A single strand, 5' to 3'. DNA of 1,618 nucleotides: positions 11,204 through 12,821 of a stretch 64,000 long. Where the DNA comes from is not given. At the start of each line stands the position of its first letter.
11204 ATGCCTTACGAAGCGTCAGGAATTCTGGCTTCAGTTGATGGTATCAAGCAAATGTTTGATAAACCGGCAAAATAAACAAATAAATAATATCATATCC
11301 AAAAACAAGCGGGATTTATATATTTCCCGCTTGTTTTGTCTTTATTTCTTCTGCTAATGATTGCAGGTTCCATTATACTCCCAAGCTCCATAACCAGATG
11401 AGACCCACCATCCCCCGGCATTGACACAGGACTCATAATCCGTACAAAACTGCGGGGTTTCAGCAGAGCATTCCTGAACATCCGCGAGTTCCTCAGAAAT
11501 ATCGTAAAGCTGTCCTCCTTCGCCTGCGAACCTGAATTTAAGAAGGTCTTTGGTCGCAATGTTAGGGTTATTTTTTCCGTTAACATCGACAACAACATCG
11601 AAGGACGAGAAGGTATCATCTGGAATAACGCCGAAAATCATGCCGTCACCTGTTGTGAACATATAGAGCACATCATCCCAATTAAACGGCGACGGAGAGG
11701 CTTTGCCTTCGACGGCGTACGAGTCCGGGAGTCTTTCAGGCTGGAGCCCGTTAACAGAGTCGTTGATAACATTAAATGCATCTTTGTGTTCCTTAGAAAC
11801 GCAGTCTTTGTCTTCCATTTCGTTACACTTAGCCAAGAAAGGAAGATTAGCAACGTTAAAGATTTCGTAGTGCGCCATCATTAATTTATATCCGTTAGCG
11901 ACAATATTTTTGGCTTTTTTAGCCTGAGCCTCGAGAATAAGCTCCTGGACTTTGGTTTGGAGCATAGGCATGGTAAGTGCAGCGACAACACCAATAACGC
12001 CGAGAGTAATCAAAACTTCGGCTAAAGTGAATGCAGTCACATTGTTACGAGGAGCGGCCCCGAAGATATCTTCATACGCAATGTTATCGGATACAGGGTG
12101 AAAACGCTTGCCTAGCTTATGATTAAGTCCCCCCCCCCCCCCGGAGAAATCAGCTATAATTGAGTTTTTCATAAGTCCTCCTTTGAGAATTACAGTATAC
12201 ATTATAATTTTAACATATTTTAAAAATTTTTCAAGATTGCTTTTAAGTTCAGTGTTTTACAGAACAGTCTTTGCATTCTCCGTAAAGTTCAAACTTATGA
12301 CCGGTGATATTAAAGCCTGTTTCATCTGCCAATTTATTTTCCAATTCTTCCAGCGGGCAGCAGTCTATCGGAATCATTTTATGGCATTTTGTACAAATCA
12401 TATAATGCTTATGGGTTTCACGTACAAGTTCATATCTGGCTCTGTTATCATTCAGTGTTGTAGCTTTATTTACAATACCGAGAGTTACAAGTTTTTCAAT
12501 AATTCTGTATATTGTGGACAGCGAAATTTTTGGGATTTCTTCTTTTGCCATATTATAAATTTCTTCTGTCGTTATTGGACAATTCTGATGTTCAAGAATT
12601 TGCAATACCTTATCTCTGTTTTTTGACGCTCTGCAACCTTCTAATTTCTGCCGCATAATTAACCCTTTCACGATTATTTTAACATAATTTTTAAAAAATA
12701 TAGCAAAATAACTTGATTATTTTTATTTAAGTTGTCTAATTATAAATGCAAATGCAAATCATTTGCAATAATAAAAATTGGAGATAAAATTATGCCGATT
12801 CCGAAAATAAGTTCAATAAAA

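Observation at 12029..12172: Locus B: same switch architecture caught in the ON phase (G14)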

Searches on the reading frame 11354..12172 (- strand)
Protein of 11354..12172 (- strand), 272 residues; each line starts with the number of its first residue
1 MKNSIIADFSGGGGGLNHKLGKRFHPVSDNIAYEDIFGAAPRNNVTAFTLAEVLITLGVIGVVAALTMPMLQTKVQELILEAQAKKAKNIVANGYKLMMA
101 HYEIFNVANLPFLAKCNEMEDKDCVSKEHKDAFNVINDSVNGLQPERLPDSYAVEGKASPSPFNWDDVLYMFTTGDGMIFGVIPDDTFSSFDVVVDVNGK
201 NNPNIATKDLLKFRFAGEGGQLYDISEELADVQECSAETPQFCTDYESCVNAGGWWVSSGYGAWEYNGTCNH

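Call 8: search_protein_families(library=pfam, proteins=[window:11354-12172:-], max_evalue=0.01)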
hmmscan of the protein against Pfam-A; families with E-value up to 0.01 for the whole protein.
window:11354-12172:- (272 aa): 1 family
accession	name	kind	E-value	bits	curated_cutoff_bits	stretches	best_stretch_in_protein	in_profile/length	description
PF07963.17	N_methyl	-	0.00091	19.2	21.2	1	43-66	2-25/27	Prokaryotic N-terminal methylation motif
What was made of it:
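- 11354..12031 (-): Mature type IV pilin-like domain (225 aa plus TAG). It has an N-terminal hydrophobic helix, then a beta-sheet head with four near-invariant Cys and a strain-variable C-terminal loop. Pfam N_methyl scores 19.2 bits, just below the 21.2 cutoff (call 8).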

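Call 10: find_homologous_proteins(query=window:11354-12172:-)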
Query window:11354-12172:- (272 aa): 2559 proteins with E <= 0.001 among 4679 candidates; the best 120 are listed.
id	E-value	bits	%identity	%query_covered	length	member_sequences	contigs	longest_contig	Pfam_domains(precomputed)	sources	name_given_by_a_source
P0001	1.8e-171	587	98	95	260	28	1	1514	-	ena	-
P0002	1.6e-158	544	94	94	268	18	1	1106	-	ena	-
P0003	3.8e-124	432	87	82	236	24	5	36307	-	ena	-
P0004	2.4e-113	396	76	84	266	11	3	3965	-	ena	-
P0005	1.4e-104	368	73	82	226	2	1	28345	-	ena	-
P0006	2.4e-93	331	66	82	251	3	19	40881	-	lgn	-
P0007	7.3e-91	323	56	97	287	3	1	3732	-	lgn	-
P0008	7.4e-90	319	55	100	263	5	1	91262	PF07963.18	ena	-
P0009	2.2e-89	318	57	100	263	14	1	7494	-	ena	-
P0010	8.8e-89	316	66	75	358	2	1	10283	PF07963.18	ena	-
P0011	9.0e-88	312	67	75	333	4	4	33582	PF07963.18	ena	-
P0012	1.7e-87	311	64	76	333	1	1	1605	-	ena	-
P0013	3.4e-87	311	63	82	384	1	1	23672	PF07963.18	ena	-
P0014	4.0e-84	300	53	100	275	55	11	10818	PF07963.18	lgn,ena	-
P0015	6.4e-78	280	60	75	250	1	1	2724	-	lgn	-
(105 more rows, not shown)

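Call 12: find_related_loci(query=window:11354-12172:-, collection=genome_contigs, flank=3000)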
Query window:11354-12172:- (272 aa) in genome_contigs; peptide patterns used: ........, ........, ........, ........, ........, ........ (x = any residue, [..] = any of these).
40 stretches matched a pattern; 6 encode a relative of the query (tblastn E <= 1e-3); 6 distinct loci.
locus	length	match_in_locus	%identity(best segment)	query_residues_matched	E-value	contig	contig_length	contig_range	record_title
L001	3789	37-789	91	9-259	4e-161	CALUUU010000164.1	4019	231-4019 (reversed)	MAG: Candidatus Gastranaerophilales bacterium isolate BRZ_QC__bin21 genome assembly, contig: BRZ_QC__NODE_24303_length_4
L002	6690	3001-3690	76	30-258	1e-119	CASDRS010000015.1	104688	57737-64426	uncultured bacterium isolate O46_L4_303303_idba_bin.55 genome assembly, contig: O46_L4_303303_idba_bin.55.fa_scaffold_33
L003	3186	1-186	100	211-272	2e-39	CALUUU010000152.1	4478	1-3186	MAG: Candidatus Gastranaerophilales bacterium isolate BRZ_QC__bin21 genome assembly, contig: BRZ_QC__NODE_20829_length_4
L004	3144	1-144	96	211-258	2e-27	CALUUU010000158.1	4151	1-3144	MAG: Candidatus Gastranaerophilales bacterium isolate BRZ_QC__bin21 genome assembly, contig: BRZ_QC__NODE_23177_length_4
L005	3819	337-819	29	47-213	4e-13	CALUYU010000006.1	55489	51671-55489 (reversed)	MAG: Candidatus Gastranaerophilales bacterium isolate BRZ_EE__bin31 genome assembly, contig: BRZ_EE__NODE_1034_length_55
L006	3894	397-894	33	45-213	1e-11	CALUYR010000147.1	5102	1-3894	MAG: Candidatus Gastranaerophilales bacterium isolate BRZ_DP__bin38 genome assembly, contig: BRZ_DP__NODE_27421_length_5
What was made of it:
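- Tried and rejected: The one genome_contigs scan gave only 6 loci (call 12), so no count per genome was possible.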

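Call 13: find_encoding_contigs(protein=P0001, flank=3000, max_places=10)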
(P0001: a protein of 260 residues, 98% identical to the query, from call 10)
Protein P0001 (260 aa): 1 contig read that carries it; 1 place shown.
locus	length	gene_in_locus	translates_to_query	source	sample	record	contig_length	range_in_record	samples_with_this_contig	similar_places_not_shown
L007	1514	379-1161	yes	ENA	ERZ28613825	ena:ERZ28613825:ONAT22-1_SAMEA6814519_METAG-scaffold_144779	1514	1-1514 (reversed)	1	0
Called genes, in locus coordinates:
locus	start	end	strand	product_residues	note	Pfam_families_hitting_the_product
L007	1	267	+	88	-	?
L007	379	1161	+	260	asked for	-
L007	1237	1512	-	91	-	?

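Call 14: find_encoding_contigs(protein=P0002, flank=3000, max_places=10)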
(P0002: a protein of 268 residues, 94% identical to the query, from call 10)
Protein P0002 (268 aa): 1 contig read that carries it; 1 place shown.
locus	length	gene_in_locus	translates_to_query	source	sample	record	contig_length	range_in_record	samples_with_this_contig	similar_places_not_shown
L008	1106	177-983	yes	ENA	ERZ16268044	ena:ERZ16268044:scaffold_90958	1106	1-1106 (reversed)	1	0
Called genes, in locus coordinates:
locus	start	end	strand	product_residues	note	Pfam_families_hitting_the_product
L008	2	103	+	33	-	?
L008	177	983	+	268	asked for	-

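Call 17: list_cluster_members(proteins=[P0001, P0002, P0003, P0008, P0009, P0014, P0007])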
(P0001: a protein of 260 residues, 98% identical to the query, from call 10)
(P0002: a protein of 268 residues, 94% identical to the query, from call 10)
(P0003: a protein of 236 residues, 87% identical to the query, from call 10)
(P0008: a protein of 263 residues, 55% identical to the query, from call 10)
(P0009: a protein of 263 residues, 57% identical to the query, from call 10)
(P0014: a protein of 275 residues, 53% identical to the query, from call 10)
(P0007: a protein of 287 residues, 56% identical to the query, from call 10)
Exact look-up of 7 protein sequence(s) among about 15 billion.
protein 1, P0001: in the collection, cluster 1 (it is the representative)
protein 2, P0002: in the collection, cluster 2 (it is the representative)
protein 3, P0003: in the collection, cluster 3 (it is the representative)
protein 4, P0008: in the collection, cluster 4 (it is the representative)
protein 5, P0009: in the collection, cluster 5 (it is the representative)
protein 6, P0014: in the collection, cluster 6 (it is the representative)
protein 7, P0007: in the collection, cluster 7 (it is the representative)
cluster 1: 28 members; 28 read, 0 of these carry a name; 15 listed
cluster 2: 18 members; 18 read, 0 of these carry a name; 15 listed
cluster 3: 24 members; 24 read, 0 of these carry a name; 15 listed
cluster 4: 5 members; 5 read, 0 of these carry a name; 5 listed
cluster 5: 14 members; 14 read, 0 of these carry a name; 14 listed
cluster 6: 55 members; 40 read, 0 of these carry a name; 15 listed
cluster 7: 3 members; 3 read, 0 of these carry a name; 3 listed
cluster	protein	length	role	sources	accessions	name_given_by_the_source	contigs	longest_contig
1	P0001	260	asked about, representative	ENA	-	-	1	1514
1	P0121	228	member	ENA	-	-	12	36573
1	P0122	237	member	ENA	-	-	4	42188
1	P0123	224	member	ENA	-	-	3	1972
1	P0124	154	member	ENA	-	-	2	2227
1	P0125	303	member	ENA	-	-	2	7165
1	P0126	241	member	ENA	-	-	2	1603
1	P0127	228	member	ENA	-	-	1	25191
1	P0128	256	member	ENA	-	-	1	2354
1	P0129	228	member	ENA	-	-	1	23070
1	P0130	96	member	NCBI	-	-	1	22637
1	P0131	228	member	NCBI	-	-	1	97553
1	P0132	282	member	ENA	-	-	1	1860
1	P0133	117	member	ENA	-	-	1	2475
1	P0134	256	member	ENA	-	-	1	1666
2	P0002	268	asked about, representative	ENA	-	-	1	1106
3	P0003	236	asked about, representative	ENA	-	-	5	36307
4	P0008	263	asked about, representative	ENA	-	-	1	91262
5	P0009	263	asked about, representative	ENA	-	-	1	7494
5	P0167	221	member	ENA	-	-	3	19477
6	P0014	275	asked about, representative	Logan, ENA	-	-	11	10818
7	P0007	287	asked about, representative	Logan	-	-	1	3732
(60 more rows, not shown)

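Call 20: find_encoding_contigs(protein=P0121, flank=1500, max_places=10)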
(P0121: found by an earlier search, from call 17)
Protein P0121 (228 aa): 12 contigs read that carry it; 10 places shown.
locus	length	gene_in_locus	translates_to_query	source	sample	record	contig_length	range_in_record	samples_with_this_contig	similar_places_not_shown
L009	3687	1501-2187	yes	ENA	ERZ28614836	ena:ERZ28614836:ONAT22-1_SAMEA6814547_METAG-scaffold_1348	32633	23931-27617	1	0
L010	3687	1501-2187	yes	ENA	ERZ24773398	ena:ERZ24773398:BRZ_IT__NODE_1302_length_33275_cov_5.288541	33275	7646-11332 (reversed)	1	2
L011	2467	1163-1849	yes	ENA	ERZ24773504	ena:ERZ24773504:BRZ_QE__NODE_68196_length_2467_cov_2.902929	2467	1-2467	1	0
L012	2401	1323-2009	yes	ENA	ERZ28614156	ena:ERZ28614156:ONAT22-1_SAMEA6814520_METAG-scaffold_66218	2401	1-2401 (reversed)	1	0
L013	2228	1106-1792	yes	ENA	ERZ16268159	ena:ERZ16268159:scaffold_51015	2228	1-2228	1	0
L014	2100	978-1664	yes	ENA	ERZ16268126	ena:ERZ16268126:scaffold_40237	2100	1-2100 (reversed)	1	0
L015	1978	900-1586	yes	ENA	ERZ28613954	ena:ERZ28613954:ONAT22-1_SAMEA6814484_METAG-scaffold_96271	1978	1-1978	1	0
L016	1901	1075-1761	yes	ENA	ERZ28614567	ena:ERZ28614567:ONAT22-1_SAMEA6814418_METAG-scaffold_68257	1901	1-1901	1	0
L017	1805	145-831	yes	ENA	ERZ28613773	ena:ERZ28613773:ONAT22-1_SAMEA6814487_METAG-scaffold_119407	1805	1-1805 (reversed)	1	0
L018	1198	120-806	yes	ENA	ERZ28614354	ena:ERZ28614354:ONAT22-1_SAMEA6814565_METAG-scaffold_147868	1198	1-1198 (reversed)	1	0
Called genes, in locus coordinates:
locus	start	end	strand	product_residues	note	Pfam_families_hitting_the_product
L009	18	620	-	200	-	PF01145:Band_7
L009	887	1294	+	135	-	PF01475:FUR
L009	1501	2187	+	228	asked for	-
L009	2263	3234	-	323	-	PF01145:Band_7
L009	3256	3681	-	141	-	PF01957:NfeD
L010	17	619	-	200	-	PF01145:Band_7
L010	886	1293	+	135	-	PF01475:FUR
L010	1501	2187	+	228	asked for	-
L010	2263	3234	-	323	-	PF01145:Band_7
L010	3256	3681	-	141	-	PF01957:NfeD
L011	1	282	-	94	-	?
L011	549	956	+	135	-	PF01475:FUR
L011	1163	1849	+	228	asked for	-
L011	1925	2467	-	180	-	?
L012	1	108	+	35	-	?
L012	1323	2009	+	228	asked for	-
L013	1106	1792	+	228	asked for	-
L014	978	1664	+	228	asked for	-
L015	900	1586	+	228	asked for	-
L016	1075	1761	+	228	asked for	-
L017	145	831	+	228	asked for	-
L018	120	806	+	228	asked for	-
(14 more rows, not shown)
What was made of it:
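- On Simple-sequence-repeat contingency locus (translational phase variation): An identical 228-aa ORF in 12 OFF contigs (call 20).
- The same 228-aa ORF is intact in 12 contigs (call 20).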

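Call 21: find_encoding_contigs(protein=window:11354-12172:-, flank=1500, max_places=10)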
Protein window:11354-12172:- (272 aa): 4 contigs read that carry it; 3 places shown.
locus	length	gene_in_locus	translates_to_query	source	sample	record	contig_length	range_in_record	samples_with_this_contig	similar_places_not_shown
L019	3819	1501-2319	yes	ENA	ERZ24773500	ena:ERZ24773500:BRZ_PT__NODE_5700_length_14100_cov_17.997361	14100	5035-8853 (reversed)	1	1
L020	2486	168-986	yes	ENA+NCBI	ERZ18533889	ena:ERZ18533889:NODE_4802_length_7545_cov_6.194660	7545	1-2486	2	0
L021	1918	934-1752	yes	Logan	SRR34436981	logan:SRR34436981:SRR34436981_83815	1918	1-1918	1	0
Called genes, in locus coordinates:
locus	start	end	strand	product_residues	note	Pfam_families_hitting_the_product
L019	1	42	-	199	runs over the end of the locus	-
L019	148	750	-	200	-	PF01145:Band_7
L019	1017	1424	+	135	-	PF01475:FUR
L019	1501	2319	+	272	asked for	-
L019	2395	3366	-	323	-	PF01145:Band_7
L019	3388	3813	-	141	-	PF01957:NfeD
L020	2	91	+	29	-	?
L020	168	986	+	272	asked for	-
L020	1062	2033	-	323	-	PF01145:Band_7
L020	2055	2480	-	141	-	PF01957:NfeD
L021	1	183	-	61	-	?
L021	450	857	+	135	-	PF01475:FUR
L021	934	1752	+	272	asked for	-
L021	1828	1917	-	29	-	?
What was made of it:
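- Tried and rejected: Orthologues were obtained through protein look-ups instead (calls 13, 14, 20, 21).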

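Call 34: search_protein_families(library=ncbifam, proteins=[window:11354-12172:-], max_evalue=0.01)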
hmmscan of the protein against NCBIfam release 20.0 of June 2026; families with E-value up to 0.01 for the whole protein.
window:11354-12172:- (272 aa): 3 families
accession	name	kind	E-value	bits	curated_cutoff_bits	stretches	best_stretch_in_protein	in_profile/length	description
NF041013.1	T4P_ComGE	equivalog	0.00048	20.2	49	1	43-93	1-51/83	competence type IV pilus minor pilin ComGE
NF040999.1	pilin_ComGC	equivalog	0.0013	18.9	75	1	46-131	2-78/84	competence type IV pilus major pilin ComGC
TIGR01710.1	typeII_sec_gspG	equivalog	0.0093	16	88.85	0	47-88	2-39/134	type II secretion system major pseudopilin GspG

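Call 36: find_encoding_contigs(protein=P0009, flank=1500, max_places=10)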
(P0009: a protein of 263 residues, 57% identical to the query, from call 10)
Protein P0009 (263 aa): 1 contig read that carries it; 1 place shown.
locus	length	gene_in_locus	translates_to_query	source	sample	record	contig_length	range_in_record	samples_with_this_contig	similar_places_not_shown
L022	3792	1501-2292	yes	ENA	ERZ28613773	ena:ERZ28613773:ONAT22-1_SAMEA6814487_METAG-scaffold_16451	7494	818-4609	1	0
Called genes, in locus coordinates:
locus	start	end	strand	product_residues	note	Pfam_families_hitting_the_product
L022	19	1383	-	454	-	PF03448:MgtE_N, PF00571:CBS, PF01769:MgtE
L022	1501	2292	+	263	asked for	-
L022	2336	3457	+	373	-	-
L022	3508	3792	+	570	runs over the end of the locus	PF03485:Arg_tRNA_synt_N, PF00750:tRNA-synt_1d, PF05746:DALR_1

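Call 37: find_encoding_contigs(protein=P0167, flank=1500, max_places=10)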
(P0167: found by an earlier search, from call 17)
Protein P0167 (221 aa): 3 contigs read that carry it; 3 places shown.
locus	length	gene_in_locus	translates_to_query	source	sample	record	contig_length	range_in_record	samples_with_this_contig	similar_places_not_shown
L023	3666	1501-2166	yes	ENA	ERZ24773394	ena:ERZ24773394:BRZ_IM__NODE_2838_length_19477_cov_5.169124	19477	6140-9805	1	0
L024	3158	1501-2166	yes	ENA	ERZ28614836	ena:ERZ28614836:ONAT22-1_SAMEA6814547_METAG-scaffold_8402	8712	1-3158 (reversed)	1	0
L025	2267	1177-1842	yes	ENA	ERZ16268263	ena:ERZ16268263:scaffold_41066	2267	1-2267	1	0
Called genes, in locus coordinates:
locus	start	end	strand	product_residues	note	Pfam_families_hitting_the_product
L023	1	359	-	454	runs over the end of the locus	PF03448:MgtE_N, PF00571:CBS, PF01769:MgtE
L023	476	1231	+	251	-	PF07963:N_methyl (weak), PF20318:DUF6613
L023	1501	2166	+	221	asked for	-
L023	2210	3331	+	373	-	-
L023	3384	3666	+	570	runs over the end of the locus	PF03485:Arg_tRNA_synt_N, PF00750:tRNA-synt_1d, PF05746:DALR_1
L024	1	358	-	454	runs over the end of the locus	PF03448:MgtE_N, PF00571:CBS, PF01769:MgtE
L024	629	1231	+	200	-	PF20318:DUF6613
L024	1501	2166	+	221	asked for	-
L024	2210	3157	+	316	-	?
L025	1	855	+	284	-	?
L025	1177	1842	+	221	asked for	-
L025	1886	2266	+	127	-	?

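Call 41: predict_structure(alignment_id=A1)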
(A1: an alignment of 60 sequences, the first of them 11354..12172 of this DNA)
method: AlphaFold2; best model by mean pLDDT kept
length: 272 residues; sequences in the alignment: 60
mean_pLDDT: 82.5   pTM: 0.68
mean pLDDT of the five models: 82.5, 82.2, 81.0, 80.6, 78.7
residues with pLDDT >= 90: 148; 70-90: 65; 50-70: 30; < 50: 29
segments of 3 or more residues with pLDDT < 50: 1-27
pLDDT, mean of each block of 10 residues (from residue 1): 43 43 48 61 56 75 74 86 95 97 96 94 97 97 94 92 96 96 96 94 88 95 96 86 88 83 63 79
secondary structure, 60 per line:
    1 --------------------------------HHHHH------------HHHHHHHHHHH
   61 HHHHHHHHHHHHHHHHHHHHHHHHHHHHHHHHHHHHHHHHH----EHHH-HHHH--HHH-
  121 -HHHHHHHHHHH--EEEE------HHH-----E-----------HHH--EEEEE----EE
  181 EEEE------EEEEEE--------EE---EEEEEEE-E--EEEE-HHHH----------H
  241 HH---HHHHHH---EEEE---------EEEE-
elements in order: H33-37 H50-101 H111-114 H122-132 E135-138 E170-174 E179-184 E191-196 E210-216 E221-224 H226-229 H246-251 E255-258 E268-271
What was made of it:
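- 12032..12128 (-): Post-tract leader: one A plus 32 codons, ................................. It ends at Ala -1 and contains the conserved YEDIF motif. This part of the AF2 model is low-confidence (10-residue block mean pLDDT 43-61; residues 1-27 below 50) with only a 5-residue helix at 33-37 (call 41).
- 11354..12031 (-): AF2 gives pLDDT 82.5, with a helix at 50-101 followed by a beta-sheet (call 41).
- On Type IV pilin-like proteins (class III signal peptide): The AF2 model (pLDDT 82.5) has a helix at 50-101 followed by beta-strands (call 41).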

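Call 46: fold_search(model_id=the predicted structure, library=pdb)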
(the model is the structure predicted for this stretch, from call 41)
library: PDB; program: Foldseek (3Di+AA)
matches with E <= 10: 200; with E <= 0.001: 0
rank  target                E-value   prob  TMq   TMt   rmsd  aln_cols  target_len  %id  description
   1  7fjr                  1.3e+00  0.15  0.16  0.17   7.1        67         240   12  Structure of a mutant of OspA (released 2022-08-10)
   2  4da5_A                2.0e+00  0.08  0.12  0.10  14.4        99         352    9  Choline Kinase alpha acts through a double-displacement kinetic mechanism involving enzyme isomerisation, as determine (released 2013-04-17)
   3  7vci_C                2.1e+00  0.07  0.14  0.12   8.1        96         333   14  Structure of Xenopus laevis NPC nuclear ring asymmetric unit (released 2022-02-02)
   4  4zov_A                2.1e+00  0.05  0.10  0.08   6.6        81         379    5  Crystal structure of the Saccharomyces cerevisiae Sqt1 (released 2015-07-01)
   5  1ud9_D                2.1e+00  0.02  0.09  0.10  12.6        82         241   10  Crystal Structure of Proliferating Cell Nuclear Antigen (PCNA) Homolog From Sulfolobus tokodaii (released 2004-06-15)
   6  4g7n_B                2.3e+00  0.04  0.12  0.15  11.3        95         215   13  The Structure of the Plk4 Cryptic Polo Box Reveals Two Tandem Polo Boxes Required for Centriole Duplication (released 2012-10-10)
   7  8a0j_B                2.4e+00  0.03  0.12  0.14  13.7       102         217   14  Crystal structure of the kinetoplastid kinetochore protein Trypanosoma congolense KKT2 divergent polo-box domain (released 2022-06-15)
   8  2fkg                  2.5e+00  0.06  0.12  0.11  12.0        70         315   14  The Crystal Structure of Engineered OspA (released 2006-11-21)
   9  8fs8_H                2.9e+00  0.06  0.09  0.09   7.1        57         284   14  Structure of S. cerevisiae Rad24-RFC loading the 9-1-1 clamp onto a 5-nt gapped DNA (9-1-1 encircling fully bound DNA) (released 2023-06-14)
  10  2beh_L                2.9e+00  0.05  0.12  0.09   7.5        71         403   11  Crystal structure of antithrombin variant S137A/V317C/T401C with plasma latent antithrombin (released 2005-11-01)
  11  8hpo_K                2.9e+00  0.04  0.11  0.08  12.0        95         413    7  Cryo-EM structure of a SIN3/HDAC complex from budding yeast (released 2023-05-03)
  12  8qhu_Sg               2.9e+00  0.01  0.09  0.08  16.0       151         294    7  CRYO-EM STRUCTURE OF LEISHMANIA MAJOR 80S RIBOSOME : LM32Cs1C1 snoRNA overexpression (released 2025-02-12)
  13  9euf_5                3.2e+00  0.09  0.13  0.08   4.2        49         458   20  Cryo-EM structure of Staphylococcus aureus bacteriophage phi812 baseplate in the pre-contraction state - complete (released 2025-04-09)
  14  1br8_L                3.2e+00  0.03  0.11  0.08   8.7        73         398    8  IMPLICATIONS FOR FUNCTION AND THERAPY OF A 2.9A STRUCTURE OF BINARY-COMPLEXED ANTITHROMBIN (released 1998-09-02)
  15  2ant_L                3.2e+00  0.03  0.12  0.09  12.0       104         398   10  THE 2.6 A STRUCTURE OF ANTITHROMBIN INDICATES A CONFORMATIONAL CHANGE AT THE HEPARIN BINDING SITE (released 1997-06-16)
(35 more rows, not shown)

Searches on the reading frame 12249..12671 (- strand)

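Call 8: search_protein_families(library=pfam, proteins=[window:12249-12671:-], max_evalue=0.01)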
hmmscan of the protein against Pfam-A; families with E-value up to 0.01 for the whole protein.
window:12249-12671:- (140 aa): 3 families
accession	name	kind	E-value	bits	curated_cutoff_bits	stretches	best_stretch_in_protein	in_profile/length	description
PF01475.25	FUR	-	7.9e-27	94.2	23.1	1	12-130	3-121/121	Ferric uptake regulator family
PF22194.2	F-93_WHD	-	0.00027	21.4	28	1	29-69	8-47/62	F-93, winged-helix domain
PF10007.15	DUF2250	-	0.002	18.7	24.4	1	39-90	24-77/93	Uncharacterized protein conserved in archaea (DUF2250)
